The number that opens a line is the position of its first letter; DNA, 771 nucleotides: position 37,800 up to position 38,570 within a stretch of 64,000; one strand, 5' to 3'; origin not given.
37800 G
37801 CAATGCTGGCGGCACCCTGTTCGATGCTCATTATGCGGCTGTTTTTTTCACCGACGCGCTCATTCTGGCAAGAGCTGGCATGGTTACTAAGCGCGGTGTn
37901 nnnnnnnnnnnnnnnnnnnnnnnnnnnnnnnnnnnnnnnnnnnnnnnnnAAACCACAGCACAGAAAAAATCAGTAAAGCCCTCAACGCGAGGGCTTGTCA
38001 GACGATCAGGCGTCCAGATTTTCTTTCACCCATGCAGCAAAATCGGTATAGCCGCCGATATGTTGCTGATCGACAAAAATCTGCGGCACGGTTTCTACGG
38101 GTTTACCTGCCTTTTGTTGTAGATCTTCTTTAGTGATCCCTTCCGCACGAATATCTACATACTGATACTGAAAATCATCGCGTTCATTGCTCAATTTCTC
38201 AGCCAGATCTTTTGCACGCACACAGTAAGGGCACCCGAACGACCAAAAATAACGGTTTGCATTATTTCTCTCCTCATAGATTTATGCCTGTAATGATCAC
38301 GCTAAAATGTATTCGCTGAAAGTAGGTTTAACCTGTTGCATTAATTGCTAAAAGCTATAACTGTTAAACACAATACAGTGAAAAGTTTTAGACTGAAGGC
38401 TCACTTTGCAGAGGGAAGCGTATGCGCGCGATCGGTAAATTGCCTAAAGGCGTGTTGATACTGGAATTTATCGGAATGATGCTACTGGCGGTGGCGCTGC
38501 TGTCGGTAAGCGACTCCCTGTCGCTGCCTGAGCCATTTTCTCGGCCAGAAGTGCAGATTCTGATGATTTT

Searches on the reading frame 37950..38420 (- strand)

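Call 35: find_encoding_contigs(protein=L001:11270-12394:-, flank=10000, max_places=10)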
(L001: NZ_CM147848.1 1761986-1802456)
Protein L001:11270-12394:- (375 aa): 2 contigs read that carry it; 2 places shown.
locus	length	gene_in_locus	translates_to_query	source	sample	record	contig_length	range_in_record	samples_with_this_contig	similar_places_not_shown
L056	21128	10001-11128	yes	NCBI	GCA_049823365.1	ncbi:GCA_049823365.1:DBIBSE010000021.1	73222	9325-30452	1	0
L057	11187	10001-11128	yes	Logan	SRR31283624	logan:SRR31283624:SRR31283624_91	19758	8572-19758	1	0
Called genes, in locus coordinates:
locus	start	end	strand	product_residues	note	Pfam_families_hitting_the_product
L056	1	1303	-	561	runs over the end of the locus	PF06826:Asp-Al_Ex, PF02080:TrkA_C, PF06826:Asp-Al_Ex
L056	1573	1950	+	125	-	PF11045:YbjM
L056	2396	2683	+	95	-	PF07214:DUF1418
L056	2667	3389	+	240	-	PF00881:Nitroreductase, PF28600:Nitroreductase_C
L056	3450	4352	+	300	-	PF18030:Rimk_N, PF14397:ATPgrasp_ST (faint), PF02655:ATP-grasp_3, PF02955:GSH-S_ATP, PF08443:RimK, PF07478:Dala_Dala_lig_C (weak)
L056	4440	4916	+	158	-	PF10722:YbjN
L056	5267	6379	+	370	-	PF01547:SBP_bac_1, PF13416:SBP_bac_8, PF13531:SBP_bac_11 (weak), PF13343:SBP_bac_6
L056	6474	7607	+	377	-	PF00005:ABC_tran, PF13304:AAA_21 (faint), PF08402:TOBE_2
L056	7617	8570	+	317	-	PF00528:BPD_transp_1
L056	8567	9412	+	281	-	PF00528:BPD_transp_1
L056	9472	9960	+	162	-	PF10767:YbjO_DH-like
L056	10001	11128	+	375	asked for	PF05958:tRNA_U5-meth_tr, PF05175:MTS (faint), PF13847:Methyltransf_31 (weak)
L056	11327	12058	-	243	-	PF00497:SBP_bac_3, PF10613:Lig_chan-Glu_bd (faint)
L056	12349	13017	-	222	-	PF00528:BPD_transp_1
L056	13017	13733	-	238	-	PF00528:BPD_transp_1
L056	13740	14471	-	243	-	PF00497:SBP_bac_3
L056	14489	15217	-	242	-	PF13175:AAA_15 (faint), PF00005:ABC_tran, PF02463:SMC_N (faint), PF13304:AAA_21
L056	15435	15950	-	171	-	PF12883:DUF3828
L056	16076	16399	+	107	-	PF01906:YbjQ_1, PF23025:YbjQ_2 (weak)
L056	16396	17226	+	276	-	PF01510:Amidase_2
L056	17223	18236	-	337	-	PF00106:adh_short (weak), PF01073:3Beta_HSD, PF01370:Epimerase, PF04321:RmlD_sub_bind, PF07993:NAD_binding_4 (weak), PF13460:NAD_binding_10, PF16363:GDP_Man_Dehyd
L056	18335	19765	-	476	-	PF01073:3Beta_HSD (weak), PF01370:Epimerase, PF05368:NmrA, PF13460:NAD_binding_10, PF11066:DUF2867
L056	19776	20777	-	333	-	PF00155:Aminotran_1_2, PF01212:Beta_elim_lyase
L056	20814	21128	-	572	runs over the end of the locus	PF02776:TPP_enzyme_N, PF00205:TPP_enzyme_M, PF02775:TPP_enzyme_C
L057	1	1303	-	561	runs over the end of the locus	PF06826:Asp-Al_Ex, PF02080:TrkA_C, PF06826:Asp-Al_Ex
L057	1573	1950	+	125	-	PF11045:YbjM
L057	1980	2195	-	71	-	PF00462:Glutaredoxin (weak)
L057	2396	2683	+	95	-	PF07214:DUF1418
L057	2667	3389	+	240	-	PF00881:Nitroreductase, PF28600:Nitroreductase_C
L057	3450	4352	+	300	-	PF18030:Rimk_N, PF14397:ATPgrasp_ST (faint), PF02655:ATP-grasp_3, PF02955:GSH-S_ATP, PF08443:RimK, PF07478:Dala_Dala_lig_C (weak)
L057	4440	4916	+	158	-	PF10722:YbjN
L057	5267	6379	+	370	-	PF01547:SBP_bac_1, PF13416:SBP_bac_8, PF13531:SBP_bac_11 (weak), PF13343:SBP_bac_6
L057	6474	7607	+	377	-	PF00005:ABC_tran, PF13304:AAA_21 (faint), PF08402:TOBE_2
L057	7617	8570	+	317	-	PF00528:BPD_transp_1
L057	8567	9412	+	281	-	PF00528:BPD_transp_1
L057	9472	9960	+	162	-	PF10767:YbjO_DH-like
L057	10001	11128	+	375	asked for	PF05958:tRNA_U5-meth_tr, PF05175:MTS (faint), PF13847:Methyltransf_31 (weak)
